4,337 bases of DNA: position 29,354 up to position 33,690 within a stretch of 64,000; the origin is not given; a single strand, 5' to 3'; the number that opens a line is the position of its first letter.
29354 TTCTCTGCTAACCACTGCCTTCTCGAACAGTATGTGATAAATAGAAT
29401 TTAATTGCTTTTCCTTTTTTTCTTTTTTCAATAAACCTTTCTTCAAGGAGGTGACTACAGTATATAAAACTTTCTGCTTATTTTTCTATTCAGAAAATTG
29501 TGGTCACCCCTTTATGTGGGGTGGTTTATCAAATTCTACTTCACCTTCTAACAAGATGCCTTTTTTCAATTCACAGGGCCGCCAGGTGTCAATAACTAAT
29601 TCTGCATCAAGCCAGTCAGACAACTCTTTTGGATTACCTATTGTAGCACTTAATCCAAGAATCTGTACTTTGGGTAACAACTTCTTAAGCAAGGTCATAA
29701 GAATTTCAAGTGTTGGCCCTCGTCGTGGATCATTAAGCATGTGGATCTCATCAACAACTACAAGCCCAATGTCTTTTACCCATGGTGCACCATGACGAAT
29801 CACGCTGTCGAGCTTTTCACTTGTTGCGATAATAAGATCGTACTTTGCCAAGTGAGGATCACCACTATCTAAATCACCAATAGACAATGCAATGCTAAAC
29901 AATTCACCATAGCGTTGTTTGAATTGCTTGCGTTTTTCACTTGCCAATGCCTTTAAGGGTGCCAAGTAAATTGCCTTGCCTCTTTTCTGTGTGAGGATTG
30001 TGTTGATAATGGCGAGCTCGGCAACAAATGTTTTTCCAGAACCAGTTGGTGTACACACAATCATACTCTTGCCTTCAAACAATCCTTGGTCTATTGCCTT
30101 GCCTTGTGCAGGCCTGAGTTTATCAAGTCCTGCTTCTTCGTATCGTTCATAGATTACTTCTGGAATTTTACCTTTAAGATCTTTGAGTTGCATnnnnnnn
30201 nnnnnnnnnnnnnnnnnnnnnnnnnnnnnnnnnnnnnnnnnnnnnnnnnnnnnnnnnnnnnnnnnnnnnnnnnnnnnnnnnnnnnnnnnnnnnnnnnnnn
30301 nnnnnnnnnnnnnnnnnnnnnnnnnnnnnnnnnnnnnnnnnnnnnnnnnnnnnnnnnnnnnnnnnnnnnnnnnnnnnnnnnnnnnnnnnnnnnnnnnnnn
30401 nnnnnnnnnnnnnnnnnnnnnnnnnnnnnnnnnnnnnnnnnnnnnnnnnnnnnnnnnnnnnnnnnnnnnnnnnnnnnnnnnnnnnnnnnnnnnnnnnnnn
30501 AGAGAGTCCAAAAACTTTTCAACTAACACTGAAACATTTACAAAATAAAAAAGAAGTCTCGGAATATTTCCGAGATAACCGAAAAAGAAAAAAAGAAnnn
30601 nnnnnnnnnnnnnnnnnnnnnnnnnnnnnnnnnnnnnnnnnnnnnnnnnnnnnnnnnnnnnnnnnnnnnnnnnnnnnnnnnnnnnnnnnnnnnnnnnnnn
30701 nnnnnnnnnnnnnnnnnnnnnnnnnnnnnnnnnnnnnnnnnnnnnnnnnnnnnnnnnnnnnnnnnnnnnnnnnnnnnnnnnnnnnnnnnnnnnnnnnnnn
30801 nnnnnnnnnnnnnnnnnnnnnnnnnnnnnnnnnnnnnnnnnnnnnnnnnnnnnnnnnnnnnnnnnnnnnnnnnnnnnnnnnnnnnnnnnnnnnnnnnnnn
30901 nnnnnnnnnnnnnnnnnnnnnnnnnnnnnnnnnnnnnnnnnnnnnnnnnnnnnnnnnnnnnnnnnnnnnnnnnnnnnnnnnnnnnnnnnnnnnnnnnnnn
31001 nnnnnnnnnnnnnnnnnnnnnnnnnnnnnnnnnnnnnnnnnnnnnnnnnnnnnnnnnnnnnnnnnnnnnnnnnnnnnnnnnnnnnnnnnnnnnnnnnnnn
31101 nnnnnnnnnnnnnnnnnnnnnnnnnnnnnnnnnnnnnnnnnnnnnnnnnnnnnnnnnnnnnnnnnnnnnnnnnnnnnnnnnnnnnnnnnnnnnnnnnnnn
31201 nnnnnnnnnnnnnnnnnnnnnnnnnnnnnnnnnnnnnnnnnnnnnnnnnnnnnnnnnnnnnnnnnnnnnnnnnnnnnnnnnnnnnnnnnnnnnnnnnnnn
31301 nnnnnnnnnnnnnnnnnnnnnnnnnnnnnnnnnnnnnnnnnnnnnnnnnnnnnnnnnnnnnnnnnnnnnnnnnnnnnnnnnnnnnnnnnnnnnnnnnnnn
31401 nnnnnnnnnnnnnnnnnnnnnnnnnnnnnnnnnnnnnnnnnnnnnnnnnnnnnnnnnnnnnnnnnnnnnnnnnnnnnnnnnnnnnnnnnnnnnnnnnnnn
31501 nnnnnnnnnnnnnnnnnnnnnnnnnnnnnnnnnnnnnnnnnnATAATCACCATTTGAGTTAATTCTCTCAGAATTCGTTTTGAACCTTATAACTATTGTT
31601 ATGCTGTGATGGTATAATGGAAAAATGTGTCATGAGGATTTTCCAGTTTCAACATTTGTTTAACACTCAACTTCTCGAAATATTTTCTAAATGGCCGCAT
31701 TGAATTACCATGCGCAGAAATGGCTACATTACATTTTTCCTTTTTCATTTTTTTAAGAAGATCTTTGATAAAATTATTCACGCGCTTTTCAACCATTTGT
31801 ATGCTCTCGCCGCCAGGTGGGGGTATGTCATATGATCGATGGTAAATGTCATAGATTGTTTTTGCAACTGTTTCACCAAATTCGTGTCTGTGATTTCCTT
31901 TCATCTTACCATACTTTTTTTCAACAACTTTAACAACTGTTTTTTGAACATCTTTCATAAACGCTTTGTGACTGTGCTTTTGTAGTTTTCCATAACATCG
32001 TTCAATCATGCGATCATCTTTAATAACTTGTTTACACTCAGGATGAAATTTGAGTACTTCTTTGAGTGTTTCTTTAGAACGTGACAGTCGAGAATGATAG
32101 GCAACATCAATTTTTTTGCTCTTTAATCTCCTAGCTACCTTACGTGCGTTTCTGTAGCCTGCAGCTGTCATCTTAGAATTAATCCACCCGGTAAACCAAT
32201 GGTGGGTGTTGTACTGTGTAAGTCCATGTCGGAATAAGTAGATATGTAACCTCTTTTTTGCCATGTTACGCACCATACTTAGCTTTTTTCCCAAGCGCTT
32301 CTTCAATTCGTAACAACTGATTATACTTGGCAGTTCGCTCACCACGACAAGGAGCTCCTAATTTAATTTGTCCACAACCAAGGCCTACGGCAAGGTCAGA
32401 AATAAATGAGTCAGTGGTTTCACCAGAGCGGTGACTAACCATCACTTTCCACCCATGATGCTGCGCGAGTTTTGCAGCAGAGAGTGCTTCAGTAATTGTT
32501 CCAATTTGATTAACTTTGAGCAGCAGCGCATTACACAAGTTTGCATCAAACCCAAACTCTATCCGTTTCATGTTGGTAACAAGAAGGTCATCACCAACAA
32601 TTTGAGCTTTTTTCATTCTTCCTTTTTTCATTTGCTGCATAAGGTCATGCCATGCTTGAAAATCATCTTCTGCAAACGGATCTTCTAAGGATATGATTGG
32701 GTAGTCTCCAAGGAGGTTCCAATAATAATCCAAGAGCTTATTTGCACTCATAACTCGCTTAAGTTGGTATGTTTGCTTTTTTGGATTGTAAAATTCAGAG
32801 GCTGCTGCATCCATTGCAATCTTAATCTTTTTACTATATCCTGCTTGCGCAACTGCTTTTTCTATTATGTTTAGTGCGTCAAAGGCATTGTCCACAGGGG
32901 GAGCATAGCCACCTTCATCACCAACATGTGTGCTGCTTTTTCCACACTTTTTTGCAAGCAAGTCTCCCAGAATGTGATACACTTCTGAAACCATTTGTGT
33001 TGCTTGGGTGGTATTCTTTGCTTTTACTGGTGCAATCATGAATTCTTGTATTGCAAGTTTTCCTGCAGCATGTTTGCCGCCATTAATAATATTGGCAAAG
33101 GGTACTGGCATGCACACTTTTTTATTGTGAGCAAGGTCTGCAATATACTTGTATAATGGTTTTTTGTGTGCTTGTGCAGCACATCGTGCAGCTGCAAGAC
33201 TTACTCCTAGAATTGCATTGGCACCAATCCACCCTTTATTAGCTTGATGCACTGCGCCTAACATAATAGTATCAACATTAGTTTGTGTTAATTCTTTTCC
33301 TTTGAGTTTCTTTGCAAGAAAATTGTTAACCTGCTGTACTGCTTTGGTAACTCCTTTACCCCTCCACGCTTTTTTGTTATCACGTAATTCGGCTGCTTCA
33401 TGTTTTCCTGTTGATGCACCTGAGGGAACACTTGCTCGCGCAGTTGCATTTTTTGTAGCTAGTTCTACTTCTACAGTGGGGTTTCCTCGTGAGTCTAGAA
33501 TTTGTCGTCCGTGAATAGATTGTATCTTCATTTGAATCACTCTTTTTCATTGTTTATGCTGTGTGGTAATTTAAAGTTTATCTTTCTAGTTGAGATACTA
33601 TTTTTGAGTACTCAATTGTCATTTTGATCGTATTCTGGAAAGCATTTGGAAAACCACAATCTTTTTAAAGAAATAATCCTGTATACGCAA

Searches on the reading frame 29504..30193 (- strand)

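Call 95: search_protein_families(library=pfam, proteins=[window:29504-30193:-], max_evalue=0.001)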
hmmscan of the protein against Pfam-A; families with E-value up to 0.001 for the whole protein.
window:29504-30193:- (229 aa): 3 families
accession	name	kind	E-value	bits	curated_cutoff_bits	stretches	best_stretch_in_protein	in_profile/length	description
PF00270.35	DEAD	-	3.5e-33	115.1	26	1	27-190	1-166/167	DEAD/DEAH box helicase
PF04851.21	ResIII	-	7.7e-15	55.6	22.5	1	25-185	3-162/164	Type III restriction enzyme, res subunit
PF22527.2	DEXQc_Suv3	-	6.9e-08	32.6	27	1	44-161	16-113/154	DEXQ-box helicase domain of Suv3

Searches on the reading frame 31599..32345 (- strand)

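Call 95: search_protein_families(library=pfam, proteins=[window:31599-32345:-], max_evalue=0.001)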
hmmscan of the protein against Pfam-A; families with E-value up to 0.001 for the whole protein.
window:31599-32345:- (248 aa): 1 family
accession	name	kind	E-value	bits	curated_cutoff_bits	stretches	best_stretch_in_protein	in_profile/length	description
PF00300.27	His_Phos_1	-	2.9e-35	122.2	21.7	2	35-134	1-98/194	Histidine phosphatase superfamily (branch 1)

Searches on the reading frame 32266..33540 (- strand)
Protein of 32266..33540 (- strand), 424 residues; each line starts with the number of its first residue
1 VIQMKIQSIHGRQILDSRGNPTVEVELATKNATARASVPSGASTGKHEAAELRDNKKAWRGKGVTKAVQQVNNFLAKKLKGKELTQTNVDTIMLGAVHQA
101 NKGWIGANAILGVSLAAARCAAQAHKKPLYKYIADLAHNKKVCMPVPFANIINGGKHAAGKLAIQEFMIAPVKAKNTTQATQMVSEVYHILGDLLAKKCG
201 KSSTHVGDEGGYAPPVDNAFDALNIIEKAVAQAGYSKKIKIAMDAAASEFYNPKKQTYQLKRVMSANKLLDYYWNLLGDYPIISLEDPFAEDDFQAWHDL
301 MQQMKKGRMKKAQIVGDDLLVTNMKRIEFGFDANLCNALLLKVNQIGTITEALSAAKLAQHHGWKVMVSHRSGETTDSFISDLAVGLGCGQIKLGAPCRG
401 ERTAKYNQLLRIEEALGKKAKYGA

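Call 22: search_protein_families(library=ncbifam, proteins=[window:32266-33540:-], max_evalue=0.00001)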
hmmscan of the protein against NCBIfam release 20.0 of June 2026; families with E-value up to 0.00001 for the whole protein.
window:32266-33540:- (424 aa): 3 families
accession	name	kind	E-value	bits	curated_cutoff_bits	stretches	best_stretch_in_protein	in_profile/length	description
TIGR01060.2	eno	equivalog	8.1e-154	512.3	300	1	6-422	1-416/425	phosphopyruvate hydratase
NF006223.0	PRK08350.1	equivalog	6.1e-12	45.5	624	1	6-154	4-137/341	hypothetical protein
TIGR01928.1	menC_lowGC_arch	equivalog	1.3e-06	27.7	200.65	1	217-368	132-280/325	o-succinylbenzoate synthase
